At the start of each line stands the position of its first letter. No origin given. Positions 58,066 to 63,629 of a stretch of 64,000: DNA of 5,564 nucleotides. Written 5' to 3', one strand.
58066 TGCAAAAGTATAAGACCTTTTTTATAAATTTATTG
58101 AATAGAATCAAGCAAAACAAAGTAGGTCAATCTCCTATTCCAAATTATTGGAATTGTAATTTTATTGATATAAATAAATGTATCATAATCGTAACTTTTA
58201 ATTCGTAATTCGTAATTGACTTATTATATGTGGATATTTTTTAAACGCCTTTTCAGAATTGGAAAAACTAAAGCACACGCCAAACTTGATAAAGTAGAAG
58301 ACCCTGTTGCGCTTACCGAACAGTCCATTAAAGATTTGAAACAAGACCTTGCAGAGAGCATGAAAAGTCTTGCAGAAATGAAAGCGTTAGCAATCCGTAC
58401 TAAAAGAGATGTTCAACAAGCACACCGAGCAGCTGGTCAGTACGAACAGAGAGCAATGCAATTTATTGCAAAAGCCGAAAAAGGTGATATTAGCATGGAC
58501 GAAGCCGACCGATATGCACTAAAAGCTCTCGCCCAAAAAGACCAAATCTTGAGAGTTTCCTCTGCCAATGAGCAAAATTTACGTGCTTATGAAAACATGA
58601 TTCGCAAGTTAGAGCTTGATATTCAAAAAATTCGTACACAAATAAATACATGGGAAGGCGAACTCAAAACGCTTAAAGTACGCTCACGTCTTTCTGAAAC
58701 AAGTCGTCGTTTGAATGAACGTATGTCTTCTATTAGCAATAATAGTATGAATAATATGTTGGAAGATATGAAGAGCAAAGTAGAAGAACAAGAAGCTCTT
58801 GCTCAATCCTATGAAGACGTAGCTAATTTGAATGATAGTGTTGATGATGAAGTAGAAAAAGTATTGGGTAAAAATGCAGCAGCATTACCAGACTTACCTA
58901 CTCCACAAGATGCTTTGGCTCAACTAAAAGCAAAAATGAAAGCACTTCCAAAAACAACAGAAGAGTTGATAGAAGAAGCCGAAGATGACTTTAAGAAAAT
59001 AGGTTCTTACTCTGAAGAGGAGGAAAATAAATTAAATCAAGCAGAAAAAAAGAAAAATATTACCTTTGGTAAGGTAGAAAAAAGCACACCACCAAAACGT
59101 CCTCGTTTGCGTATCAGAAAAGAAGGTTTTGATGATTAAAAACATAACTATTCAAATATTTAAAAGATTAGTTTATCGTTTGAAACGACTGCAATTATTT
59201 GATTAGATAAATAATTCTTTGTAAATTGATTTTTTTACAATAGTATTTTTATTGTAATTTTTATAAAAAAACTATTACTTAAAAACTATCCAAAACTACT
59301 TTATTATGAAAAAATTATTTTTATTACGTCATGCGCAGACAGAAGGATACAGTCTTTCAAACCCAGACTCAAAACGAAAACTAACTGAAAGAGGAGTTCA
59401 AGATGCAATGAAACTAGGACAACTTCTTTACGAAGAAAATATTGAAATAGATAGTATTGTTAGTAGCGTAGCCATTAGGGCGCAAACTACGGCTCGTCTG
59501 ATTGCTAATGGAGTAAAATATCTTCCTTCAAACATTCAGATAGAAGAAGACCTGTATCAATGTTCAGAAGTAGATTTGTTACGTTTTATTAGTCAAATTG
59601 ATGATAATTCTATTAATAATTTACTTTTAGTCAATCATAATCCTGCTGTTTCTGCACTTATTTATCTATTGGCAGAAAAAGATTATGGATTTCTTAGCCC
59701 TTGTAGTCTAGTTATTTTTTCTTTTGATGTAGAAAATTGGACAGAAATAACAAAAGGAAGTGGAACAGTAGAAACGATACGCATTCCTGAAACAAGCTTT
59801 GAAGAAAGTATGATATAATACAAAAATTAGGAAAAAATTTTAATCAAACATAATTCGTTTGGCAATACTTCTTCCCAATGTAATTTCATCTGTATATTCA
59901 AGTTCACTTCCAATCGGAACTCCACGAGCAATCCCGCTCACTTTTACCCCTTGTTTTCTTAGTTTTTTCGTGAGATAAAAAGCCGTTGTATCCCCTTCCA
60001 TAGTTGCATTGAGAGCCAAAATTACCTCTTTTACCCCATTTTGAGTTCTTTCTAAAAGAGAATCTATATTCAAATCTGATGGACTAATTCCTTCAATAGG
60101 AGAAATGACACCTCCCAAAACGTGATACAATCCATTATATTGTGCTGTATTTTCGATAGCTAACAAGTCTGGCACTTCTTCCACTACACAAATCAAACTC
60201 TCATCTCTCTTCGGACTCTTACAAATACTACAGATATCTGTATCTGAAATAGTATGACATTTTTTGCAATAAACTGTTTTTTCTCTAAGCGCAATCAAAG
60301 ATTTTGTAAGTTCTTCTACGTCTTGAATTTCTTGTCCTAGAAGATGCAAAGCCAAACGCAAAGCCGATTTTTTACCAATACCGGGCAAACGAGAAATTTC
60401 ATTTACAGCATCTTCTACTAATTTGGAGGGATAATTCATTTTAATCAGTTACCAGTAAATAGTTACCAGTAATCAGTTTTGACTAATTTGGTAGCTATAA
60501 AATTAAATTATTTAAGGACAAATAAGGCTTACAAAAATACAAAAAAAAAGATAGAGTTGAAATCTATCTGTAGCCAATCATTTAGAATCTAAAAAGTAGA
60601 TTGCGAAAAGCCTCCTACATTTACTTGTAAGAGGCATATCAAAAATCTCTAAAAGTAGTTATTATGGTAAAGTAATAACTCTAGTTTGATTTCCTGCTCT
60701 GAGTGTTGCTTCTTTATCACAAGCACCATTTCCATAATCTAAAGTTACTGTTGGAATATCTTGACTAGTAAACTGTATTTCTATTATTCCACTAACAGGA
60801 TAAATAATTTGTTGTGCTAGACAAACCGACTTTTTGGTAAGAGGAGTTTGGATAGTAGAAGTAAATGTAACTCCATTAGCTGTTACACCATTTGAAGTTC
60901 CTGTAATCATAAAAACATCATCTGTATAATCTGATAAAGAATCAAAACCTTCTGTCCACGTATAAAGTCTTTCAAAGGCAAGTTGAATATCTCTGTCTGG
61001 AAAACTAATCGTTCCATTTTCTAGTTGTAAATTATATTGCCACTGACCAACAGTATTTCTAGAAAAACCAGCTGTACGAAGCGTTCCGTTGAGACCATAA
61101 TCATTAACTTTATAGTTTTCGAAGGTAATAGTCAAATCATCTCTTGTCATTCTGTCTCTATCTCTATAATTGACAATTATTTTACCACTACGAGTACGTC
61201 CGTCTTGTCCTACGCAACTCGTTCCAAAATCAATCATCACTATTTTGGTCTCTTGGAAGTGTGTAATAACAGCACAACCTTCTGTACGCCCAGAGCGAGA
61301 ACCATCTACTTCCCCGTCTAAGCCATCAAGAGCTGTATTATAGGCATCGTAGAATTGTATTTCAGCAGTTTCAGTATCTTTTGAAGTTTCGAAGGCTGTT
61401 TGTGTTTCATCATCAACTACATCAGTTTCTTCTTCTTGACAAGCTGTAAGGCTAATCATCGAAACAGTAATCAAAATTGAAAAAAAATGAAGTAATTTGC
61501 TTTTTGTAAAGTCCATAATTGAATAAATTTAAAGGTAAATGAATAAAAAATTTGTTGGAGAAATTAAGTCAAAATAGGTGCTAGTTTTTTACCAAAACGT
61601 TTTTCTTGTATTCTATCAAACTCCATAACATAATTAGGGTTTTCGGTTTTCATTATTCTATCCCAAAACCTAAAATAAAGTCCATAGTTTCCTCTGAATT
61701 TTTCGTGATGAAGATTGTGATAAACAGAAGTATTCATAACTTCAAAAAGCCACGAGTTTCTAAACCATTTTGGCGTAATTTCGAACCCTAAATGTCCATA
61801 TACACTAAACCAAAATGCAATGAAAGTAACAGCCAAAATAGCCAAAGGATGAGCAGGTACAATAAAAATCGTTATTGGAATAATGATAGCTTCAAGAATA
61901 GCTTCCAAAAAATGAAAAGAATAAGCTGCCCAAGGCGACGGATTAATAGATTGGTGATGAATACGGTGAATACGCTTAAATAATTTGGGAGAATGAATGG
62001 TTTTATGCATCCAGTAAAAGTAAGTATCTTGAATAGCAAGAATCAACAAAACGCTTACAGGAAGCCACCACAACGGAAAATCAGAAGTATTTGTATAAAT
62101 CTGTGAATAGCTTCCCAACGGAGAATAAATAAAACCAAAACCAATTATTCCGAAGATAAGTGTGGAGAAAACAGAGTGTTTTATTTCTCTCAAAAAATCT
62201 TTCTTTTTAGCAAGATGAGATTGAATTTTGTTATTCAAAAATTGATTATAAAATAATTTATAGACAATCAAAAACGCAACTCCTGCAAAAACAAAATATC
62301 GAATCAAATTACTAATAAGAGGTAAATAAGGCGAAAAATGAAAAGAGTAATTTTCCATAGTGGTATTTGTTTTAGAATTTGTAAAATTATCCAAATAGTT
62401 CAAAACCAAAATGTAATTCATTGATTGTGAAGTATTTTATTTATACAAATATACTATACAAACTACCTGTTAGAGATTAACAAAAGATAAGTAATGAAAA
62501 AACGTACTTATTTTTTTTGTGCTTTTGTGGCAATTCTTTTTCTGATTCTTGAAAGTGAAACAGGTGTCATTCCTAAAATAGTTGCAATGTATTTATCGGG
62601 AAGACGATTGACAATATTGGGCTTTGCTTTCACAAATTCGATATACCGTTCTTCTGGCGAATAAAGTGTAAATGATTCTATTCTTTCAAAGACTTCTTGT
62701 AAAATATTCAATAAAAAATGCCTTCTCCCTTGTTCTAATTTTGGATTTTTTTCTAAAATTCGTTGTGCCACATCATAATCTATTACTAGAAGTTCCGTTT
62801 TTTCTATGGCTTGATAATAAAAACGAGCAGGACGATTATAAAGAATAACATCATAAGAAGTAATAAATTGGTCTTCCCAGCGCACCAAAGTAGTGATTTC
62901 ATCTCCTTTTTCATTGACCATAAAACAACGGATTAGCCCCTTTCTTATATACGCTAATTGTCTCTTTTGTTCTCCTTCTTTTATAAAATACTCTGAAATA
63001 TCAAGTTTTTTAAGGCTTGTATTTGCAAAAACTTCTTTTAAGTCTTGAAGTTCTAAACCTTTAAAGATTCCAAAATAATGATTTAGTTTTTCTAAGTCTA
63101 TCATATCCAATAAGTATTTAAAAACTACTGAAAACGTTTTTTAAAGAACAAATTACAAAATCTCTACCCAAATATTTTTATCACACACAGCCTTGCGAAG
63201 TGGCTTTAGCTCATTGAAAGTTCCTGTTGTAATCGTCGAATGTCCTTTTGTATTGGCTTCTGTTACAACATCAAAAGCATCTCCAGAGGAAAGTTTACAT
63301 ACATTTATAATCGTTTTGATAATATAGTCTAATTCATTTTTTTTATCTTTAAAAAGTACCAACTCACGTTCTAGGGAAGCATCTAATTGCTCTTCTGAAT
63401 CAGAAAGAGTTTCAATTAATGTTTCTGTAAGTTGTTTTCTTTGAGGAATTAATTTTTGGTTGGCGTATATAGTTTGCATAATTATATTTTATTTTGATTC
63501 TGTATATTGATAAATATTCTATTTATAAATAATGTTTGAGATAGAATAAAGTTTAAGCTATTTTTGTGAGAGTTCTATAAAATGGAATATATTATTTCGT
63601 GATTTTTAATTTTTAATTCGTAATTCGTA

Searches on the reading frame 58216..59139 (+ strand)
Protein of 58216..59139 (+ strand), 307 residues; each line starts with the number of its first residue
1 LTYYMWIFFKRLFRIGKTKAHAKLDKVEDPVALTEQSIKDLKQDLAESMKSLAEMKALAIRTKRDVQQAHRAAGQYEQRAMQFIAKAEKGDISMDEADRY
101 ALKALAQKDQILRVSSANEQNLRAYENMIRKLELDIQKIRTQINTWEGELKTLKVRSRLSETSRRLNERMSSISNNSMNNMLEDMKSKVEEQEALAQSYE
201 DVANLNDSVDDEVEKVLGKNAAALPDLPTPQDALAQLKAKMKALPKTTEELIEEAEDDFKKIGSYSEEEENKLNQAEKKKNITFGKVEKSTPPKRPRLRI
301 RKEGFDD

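Call 97: search_protein_families(library=pfam, proteins=[window:58216-59139:+], max_evalue=0.001)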
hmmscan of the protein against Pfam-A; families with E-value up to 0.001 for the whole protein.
window:58216-59139:+ (307 aa): 1 family
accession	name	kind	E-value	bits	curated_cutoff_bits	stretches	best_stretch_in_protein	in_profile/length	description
PF04012.17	PspA_IM30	-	4.5e-28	98.8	33.9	1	9-241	3-219/220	PspA/IM30 family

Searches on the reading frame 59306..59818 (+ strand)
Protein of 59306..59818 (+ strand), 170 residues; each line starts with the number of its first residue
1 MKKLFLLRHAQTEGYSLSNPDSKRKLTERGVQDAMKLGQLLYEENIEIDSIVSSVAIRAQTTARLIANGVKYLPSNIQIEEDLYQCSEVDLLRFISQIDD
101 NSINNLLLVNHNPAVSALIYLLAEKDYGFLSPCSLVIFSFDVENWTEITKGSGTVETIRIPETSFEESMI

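Call 97: search_protein_families(library=pfam, proteins=[window:59306-59818:+], max_evalue=0.001)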
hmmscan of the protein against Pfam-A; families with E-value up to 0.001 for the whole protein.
window:59306-59818:+ (170 aa): 1 family
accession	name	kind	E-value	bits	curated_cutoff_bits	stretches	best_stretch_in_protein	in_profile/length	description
PF00300.27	His_Phos_1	-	3.2e-12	46.9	21.7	1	4-83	1-77/194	Histidine phosphatase superfamily (branch 1)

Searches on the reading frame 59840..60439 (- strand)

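Call 97: search_protein_families(library=pfam, proteins=[window:59840-60439:-], max_evalue=0.001)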
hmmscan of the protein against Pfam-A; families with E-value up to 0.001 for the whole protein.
window:59840-60439:- (199 aa): 6 families
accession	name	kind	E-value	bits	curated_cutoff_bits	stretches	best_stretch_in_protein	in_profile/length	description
PF13662.12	Toprim_4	-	2.2e-27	95.5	25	1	82-171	2-85/85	Toprim domain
PF21176.3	RecR_HhH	-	1e-12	48.1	27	1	9-49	2-42/45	RecR, helix-hairpin-helix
PF21175.2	RecR_C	-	3.2e-10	39.6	22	1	173-195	1-23/24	RecR, C-terminal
PF01751.28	Toprim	-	6.3e-09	36.3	23.1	1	83-166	2-92/96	Toprim domain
PF02132.21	RecR_ZnF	-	4.2e-07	30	22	1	56-74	2-20/21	RecR, Cys4-zinc finger domain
PF14520.12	HHH_5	-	0.00059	20.7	27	0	6-33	28-55/57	Helix-hairpin-helix domain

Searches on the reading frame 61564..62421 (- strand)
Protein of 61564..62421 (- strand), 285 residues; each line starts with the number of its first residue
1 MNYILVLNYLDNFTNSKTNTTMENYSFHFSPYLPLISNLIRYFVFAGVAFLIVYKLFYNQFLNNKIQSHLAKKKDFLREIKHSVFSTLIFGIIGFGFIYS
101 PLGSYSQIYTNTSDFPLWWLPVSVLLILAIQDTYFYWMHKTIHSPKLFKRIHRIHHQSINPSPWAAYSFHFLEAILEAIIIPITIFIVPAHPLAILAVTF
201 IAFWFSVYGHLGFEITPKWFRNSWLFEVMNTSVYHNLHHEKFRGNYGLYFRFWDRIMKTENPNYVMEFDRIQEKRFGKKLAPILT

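Call 97: search_protein_families(library=pfam, proteins=[window:61564-62421:-], max_evalue=0.001)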
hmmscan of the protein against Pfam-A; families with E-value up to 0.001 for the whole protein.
window:61564-62421:- (285 aa): 1 family
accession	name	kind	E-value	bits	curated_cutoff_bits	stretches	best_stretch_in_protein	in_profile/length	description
PF04116.19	FA_hydroxylase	-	3.7e-29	102.3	31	1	124-259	1-132/132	Fatty acid hydroxylase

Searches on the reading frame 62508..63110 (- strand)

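Call 97: search_protein_families(library=pfam, proteins=[window:62508-63110:-], max_evalue=0.001)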
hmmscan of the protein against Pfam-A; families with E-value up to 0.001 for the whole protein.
window:62508-63110:- (200 aa): 1 family
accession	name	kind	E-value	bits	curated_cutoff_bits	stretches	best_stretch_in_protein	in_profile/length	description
PF00027.35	cNMP_binding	-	1.4e-06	28.6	27.5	1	38-122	6-89/89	Cyclic nucleotide-binding domain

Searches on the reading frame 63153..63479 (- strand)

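Call 97: search_protein_families(library=pfam, proteins=[window:63153-63479:-], max_evalue=0.001)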
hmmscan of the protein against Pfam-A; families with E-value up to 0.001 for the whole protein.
window:63153-63479:- (108 aa): 1 family
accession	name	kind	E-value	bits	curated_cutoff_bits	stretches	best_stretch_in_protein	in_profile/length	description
PF02617.22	ClpS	-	2e-06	27.9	23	1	40-99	8-67/80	ATP-dependent Clp protease adaptor protein ClpS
